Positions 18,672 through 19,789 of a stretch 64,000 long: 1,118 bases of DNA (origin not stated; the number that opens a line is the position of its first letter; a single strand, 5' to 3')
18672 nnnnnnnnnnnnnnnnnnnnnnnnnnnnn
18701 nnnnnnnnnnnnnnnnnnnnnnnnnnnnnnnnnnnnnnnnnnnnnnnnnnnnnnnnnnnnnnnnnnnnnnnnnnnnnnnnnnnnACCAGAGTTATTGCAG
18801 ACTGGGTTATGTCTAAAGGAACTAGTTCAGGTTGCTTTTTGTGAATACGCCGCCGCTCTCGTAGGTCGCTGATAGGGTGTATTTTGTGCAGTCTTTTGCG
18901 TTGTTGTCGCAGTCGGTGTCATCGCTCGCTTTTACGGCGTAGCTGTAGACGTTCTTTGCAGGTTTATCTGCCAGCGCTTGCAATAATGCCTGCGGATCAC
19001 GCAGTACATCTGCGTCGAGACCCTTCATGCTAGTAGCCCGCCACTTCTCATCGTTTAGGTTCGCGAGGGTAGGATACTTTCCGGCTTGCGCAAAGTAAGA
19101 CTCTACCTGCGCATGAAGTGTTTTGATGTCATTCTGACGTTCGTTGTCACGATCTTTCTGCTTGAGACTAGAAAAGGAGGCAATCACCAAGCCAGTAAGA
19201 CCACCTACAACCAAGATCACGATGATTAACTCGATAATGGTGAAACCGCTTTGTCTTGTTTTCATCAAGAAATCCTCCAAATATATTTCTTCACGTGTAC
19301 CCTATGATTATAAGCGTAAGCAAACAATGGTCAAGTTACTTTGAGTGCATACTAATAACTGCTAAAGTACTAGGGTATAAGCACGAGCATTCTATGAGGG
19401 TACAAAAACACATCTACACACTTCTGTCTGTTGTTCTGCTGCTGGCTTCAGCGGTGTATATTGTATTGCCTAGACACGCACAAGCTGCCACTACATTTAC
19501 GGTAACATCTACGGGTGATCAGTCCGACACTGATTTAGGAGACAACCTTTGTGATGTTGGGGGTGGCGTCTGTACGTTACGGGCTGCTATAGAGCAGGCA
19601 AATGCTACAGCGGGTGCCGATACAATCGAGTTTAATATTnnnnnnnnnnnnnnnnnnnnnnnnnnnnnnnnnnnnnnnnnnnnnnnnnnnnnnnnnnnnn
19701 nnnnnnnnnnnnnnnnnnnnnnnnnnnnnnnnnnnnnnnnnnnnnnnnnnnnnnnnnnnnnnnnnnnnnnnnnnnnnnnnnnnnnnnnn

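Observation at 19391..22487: Two tandem giant surface-protein genes share a 248-bp, 100% identical 5' cassette with an abrupt boundary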

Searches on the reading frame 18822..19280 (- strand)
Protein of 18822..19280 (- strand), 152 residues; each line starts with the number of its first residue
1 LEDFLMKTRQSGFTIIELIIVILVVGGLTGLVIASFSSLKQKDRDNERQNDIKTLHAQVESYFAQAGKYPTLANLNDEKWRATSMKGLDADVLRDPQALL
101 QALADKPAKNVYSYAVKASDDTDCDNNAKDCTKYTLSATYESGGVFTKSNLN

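Call 9: search_protein_families(library=pfam, proteins=[window:18822-19280:-], max_evalue=0.01)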
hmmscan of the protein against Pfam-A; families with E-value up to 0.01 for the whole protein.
window:18822-19280:- (152 aa): 2 families
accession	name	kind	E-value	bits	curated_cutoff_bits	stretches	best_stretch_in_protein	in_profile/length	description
PF07963.17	N_methyl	-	0.00035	20.5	21.2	1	8-26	2-20/27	Prokaryotic N-terminal methylation motif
PF06305.16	LapA_dom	-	0.0012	19.2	28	1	17-60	21-64/64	Lipopolysaccharide assembly protein A domain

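Call 10: search_protein_families(library=ncbifam, proteins=[window:18822-19280:-], max_evalue=0.01)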
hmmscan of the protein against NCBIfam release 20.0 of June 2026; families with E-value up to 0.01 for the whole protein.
window:18822-19280:- (152 aa): 11 families
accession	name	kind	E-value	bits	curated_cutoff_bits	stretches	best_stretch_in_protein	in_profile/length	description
TIGR01710.1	typeII_sec_gspG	equivalog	9.4e-10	38.6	88.85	1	11-72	1-62/134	type II secretion system major pseudopilin GspG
NF041775.1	typeIV_PilA_Myxo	equivalog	3.3e-09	37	400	1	8-74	8-74/214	type IV pilin protein PilA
NF040999.1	pilin_ComGC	equivalog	8.3e-08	32.3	75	1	10-79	1-70/84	competence type IV pilus major pilin ComGC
TIGR01708.2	typeII_sec_gspH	equivalog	2.1e-07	31.1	80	1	10-66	1-54/169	type II secretion system minor pseudopilin GspH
TIGR02532.1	IV_pilin_GFxxxE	domain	0.00044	20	16.3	1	10-32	1-23/24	prepilin-type N-terminal cleavage/methylation domain-containing protein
NF041013.1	T4P_ComGE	equivalog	0.00053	20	49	1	11-65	4-59/83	competence type IV pilus minor pilin ComGE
NF041002.1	pilin_ComGF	equivalog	0.0015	18.8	80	1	10-68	1-61/139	competence type IV pilus minor pilin ComGF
NF007862.0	PRK10574.1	equivalog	0.0019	18.3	138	1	8-42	2-36/145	prepilin peptidase-dependent pilin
NF003753.0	PRK05346.2-4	equivalog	0.0025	17.2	329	1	6-52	3-46/249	Na(+)-translocating NADH-quinone reductase subunit C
NF007800.0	PRK10506.1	equivalog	0.0031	17.4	158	1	7-54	5-52/163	prepilin peptidase-dependent protein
NF007902.0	PRK10611.1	equivalog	0.0049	16.1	435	1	38-129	72-164/287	protein-glutamate O-methyltransferase CheR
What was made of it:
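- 18822..19265 (-): Type IV pilin-like gene, divergently transcribed from gene A. Its N-terminus reads MKTRQSG|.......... Hits PF07963 N_methyl and TIGR02532, and the N-termini of the GspG, PilA and ComGC models (calls 9, 10).
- Closest known: CSLREA domain-containing proteins. Same: Both proteins hit the model above its cutoff (call 10).
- Checked: A type IV pilin-like gene lies at 18822-19265 on the minus strand (calls 9, 10).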

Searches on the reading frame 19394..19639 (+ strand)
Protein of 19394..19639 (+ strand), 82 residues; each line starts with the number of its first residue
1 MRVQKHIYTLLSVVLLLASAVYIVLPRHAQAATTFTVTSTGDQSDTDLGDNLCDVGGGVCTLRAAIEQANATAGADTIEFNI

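Call 63: search_protein_representatives(protein=window:19394-19639:+)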
Query: 82 residues. Proteins with E-value up to 0.001 (for the whole library): 7719; up to 1e-10: 481; up to 1e-30: 9. The best 150 are listed.
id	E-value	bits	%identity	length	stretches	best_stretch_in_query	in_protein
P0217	2.9e-49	179.7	59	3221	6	30-82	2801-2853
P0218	2.0e-40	151.7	57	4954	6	32-81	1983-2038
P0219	3.2e-35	135.2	58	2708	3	11-82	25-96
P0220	8.2e-35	133.9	48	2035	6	32-80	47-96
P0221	4.2e-34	131.6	57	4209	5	33-82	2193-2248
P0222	2.1e-33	129.4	49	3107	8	10-79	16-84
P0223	1.1e-32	127.2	51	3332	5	31-81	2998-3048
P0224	2.3e-32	126.1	53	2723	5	34-82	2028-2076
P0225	8.7e-32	124.3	60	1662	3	15-82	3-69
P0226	2.5e-27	110.1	54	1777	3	7-80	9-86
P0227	8.9e-27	108.4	49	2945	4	33-82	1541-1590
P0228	5.7e-26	105.9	57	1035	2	27-82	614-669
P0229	6.1e-26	105.8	48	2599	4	22-82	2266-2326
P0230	1.8e-25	104.3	48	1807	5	30-81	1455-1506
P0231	2.0e-25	104.1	44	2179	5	33-80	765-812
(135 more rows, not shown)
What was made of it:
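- Closest known: CSLREA domain-containing proteins. Same: 7,719 cluster representatives carry the domain (call 63).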
